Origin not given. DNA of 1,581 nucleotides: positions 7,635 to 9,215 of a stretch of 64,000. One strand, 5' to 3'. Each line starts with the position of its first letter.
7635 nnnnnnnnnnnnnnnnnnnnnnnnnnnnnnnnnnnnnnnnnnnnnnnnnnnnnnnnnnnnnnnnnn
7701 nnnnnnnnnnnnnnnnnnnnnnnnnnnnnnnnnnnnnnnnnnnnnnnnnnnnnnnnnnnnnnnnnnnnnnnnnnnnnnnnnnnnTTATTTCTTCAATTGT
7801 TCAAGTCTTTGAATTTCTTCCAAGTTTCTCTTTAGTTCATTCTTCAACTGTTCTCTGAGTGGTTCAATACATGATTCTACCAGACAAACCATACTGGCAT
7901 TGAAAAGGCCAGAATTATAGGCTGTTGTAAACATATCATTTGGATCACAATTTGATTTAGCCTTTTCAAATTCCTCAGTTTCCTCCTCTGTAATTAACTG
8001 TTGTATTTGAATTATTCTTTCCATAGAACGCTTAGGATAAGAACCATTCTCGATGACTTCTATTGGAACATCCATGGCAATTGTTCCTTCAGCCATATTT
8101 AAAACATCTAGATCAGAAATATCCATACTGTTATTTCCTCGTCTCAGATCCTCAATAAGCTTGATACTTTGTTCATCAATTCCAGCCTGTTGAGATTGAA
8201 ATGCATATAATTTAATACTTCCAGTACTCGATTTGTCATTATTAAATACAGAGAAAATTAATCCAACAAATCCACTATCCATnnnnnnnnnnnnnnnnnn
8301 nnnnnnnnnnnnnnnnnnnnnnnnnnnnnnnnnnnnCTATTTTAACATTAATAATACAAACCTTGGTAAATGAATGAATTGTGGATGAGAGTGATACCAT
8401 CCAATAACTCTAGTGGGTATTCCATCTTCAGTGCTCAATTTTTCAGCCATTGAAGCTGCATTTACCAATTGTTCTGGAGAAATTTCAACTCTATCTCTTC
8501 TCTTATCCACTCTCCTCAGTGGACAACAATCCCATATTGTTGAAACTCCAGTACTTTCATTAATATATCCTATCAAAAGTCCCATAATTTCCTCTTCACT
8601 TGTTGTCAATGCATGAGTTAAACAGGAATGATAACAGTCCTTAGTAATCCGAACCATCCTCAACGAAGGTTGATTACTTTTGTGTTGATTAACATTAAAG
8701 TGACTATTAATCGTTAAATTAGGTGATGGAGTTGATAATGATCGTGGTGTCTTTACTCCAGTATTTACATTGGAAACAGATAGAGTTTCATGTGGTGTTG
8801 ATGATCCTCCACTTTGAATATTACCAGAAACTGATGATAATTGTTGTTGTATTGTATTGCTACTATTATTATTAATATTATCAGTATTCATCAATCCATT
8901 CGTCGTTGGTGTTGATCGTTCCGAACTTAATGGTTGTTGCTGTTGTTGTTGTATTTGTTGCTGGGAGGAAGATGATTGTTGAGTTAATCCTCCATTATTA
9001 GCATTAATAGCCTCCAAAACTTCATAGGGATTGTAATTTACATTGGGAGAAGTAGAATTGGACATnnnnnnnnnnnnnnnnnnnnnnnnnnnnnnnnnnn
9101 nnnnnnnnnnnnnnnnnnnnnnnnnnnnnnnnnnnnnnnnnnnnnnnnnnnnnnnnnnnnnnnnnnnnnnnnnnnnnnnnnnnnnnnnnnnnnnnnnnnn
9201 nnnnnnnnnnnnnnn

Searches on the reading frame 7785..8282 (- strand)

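Call 54: search_protein_families(library=pfam, proteins=[window:7785-8282:-], max_evalue=0.001)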
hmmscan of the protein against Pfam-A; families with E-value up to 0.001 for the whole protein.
window:7785-8282:- (165 aa): 1 family
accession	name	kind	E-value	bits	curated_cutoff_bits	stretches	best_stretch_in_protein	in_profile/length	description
PF18110.6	BRCC36_C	-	3.3e-12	46.7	23.1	1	87-164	2-78/81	BRCC36 C-terminal helical domain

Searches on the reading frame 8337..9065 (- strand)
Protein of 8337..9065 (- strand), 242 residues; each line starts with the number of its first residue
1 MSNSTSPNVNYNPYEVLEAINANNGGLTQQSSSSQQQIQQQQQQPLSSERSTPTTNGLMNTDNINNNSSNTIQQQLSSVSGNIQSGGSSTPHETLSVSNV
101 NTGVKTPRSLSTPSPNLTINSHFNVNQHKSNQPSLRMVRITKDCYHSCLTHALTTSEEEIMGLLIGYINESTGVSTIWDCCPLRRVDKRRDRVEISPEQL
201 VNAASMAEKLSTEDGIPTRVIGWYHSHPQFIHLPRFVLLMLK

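Call 54: search_protein_families(library=pfam, proteins=[window:8337-9065:-], max_evalue=0.001)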
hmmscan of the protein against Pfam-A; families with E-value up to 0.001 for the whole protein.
window:8337-9065:- (242 aa): 3 families
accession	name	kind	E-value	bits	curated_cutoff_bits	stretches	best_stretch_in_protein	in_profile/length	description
PF01398.27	JAB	-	4.2e-14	52.8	22.5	1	134-230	2-97/117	JAB1/Mov34/MPN/PAD-1 ubiquitin protease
PF14464.11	Prok-JAB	-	6.1e-05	23.3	25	1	143-230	3-78/114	Prokaryotic homologs of the JAB domain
PF03665.18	UPF0172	-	0.0001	22.7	24.4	1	138-227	2-82/192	Uncharacterised protein family (UPF0172)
